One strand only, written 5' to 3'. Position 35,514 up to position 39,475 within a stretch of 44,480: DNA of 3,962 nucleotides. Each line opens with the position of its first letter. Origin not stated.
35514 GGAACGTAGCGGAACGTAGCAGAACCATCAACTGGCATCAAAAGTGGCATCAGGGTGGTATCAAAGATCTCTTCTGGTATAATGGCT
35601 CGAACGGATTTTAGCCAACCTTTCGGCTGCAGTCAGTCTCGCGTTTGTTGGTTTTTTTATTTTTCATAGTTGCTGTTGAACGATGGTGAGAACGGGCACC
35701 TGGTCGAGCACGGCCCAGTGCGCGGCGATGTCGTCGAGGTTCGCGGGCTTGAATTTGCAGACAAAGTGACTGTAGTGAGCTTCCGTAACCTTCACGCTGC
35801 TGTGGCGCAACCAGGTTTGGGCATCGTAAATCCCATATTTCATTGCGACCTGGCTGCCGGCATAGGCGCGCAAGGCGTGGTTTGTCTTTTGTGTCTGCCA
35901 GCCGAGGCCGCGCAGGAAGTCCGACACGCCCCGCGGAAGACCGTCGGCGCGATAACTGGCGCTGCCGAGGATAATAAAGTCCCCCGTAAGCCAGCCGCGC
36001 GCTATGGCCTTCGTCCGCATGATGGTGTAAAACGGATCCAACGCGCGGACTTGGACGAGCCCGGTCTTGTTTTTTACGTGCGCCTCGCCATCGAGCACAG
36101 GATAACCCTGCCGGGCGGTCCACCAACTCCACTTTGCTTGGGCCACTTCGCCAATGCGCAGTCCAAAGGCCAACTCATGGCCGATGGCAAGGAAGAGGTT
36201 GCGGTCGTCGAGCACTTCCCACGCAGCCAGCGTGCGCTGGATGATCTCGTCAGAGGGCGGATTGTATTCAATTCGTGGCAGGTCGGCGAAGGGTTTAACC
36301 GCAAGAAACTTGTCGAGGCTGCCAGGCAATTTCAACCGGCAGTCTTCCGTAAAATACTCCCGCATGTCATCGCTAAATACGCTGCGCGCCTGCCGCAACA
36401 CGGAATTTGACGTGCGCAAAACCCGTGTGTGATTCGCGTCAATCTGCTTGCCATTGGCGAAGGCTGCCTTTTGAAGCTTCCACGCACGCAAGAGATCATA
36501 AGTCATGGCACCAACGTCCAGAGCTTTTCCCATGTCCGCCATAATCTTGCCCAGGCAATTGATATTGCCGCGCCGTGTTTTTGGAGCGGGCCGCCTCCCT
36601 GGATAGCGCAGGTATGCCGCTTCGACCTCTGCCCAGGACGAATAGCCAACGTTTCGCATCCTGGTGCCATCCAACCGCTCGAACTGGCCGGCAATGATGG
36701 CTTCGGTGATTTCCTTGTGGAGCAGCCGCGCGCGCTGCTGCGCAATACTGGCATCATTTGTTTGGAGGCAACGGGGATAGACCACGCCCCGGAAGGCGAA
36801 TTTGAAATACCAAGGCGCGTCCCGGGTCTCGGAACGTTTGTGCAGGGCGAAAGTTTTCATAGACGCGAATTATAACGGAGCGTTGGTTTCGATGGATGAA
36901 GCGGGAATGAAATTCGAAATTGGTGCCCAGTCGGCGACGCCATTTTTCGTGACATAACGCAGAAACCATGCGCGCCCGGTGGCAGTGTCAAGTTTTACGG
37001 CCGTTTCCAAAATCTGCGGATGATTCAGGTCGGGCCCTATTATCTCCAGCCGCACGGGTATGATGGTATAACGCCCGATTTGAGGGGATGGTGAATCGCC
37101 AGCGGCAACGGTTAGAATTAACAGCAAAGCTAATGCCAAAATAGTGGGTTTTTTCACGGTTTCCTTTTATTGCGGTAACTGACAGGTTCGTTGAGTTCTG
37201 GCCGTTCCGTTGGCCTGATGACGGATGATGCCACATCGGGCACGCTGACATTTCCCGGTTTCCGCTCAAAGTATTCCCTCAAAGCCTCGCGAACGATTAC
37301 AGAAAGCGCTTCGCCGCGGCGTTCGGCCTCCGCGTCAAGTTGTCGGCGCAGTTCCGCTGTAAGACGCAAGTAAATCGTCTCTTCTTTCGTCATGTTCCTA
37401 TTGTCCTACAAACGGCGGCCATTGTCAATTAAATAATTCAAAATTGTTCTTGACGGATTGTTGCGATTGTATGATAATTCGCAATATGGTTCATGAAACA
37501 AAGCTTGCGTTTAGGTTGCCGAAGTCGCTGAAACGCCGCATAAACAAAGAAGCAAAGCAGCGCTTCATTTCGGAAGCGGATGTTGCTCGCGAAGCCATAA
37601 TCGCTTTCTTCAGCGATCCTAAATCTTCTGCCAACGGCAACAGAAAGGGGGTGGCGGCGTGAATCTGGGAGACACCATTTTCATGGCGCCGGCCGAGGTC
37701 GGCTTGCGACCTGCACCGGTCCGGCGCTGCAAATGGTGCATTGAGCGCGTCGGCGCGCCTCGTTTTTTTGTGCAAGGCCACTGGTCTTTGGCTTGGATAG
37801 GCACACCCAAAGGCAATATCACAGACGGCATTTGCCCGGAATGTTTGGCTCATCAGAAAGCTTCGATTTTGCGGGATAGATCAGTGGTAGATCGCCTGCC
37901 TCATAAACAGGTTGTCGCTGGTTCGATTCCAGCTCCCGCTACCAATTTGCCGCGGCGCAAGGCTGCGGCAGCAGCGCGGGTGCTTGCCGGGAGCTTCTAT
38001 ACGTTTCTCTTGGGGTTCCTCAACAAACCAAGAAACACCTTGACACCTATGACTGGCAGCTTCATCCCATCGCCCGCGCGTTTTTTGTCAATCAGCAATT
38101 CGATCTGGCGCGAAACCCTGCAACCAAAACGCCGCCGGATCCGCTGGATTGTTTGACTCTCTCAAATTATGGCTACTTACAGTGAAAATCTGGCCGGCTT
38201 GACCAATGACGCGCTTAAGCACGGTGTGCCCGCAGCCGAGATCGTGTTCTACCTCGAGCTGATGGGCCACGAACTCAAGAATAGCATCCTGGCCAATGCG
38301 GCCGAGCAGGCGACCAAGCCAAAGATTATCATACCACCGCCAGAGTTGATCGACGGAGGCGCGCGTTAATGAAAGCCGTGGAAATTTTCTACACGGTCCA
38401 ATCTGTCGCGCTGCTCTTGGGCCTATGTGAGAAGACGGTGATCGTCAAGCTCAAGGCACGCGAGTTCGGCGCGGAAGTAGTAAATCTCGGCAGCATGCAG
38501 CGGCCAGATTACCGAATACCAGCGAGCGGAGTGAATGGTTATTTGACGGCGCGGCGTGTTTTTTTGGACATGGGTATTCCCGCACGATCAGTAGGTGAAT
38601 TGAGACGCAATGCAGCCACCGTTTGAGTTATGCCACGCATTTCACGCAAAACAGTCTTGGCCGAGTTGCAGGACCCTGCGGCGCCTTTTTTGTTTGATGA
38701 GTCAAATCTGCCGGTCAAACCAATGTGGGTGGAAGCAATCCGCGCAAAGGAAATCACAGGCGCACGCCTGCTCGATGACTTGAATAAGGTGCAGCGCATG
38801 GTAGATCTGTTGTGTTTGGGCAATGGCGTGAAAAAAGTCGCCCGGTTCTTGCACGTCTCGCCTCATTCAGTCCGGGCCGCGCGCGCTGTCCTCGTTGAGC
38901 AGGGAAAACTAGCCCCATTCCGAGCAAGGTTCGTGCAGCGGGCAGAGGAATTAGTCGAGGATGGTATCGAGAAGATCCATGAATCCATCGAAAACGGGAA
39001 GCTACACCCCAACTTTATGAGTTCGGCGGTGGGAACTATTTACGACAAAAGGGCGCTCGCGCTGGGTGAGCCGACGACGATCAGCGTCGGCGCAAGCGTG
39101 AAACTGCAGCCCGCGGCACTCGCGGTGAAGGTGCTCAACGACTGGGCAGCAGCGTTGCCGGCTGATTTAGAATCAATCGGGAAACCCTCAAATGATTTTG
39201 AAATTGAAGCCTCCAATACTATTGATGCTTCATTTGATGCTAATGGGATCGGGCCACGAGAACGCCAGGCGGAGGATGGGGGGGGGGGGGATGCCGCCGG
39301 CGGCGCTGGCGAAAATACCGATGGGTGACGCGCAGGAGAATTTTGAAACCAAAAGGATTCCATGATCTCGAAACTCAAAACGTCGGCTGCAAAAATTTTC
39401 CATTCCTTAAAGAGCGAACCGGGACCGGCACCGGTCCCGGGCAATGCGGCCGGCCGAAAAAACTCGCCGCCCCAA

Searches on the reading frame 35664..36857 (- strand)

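Call 73: search_protein_families(library=pfam, proteins=[window:35664-36857:-], max_evalue=0.1)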
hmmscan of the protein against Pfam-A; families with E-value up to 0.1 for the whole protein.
window:35664-36857:- (397 aa): 1 family
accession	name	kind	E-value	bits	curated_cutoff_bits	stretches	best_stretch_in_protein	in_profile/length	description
PF00589.27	Phage_integrase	-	0.083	13.1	27.1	0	229-364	32-167/172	Phage integrase family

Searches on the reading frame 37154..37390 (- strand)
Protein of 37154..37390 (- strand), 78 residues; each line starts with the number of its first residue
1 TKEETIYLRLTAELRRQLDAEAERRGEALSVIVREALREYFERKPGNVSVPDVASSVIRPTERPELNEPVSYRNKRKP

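Call 73: search_protein_families(library=pfam, proteins=[window:37154-37390:-], max_evalue=0.1)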
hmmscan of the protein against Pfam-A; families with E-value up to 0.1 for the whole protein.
window:37154-37390:- (78 aa): 1 family
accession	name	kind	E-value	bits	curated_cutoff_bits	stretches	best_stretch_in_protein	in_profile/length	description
PF01402.27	RHH_1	-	0.00037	20.8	20.5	1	8-43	4-39/39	Ribbon-helix-helix protein, copG family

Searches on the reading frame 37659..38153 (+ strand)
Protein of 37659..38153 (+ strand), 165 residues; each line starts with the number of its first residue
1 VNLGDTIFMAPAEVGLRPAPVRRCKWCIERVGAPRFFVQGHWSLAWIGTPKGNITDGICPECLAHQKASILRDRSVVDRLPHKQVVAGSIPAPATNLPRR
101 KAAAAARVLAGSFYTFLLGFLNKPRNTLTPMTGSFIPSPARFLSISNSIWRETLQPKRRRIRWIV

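Call 73: search_protein_families(library=pfam, proteins=[window:37659-38153:+], max_evalue=0.1)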
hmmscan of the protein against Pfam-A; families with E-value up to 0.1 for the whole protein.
window:37659-38153:+ (165 aa): 1 family
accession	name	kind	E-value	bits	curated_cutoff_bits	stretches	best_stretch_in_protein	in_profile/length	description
PF23545.1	Zn_ribbon_HMPTM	-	0.052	13.5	27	0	55-73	5-23/45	HMPTM N-terminal zinc ribbon domain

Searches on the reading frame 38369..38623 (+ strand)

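Call 73: search_protein_families(library=pfam, proteins=[window:38369-38623:+], max_evalue=0.1)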
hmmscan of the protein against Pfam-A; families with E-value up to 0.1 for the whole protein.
window:38369-38623:+ (85 aa): 1 family
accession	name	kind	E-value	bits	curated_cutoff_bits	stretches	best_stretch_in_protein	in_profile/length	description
PF12728.13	HTH_17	-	0.00048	20.8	27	1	7-62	1-50/51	Helix-turn-helix domain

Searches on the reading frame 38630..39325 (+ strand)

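Call 73: search_protein_families(library=pfam, proteins=[window:38630-39325:+], max_evalue=0.1)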
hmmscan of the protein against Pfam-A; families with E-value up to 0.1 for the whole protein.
window:38630-39325:+ (232 aa): 2 families
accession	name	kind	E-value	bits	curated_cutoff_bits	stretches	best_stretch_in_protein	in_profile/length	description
PF13542.12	HTH_Tnp_ISL3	-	0.011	15.7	27.4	1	55-83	17-45/51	Helix-turn-helix domain of transposase family ISL3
PF13384.12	HTH_23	-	0.074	13.3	24.6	0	56-84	9-37/50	Homeodomain-like domain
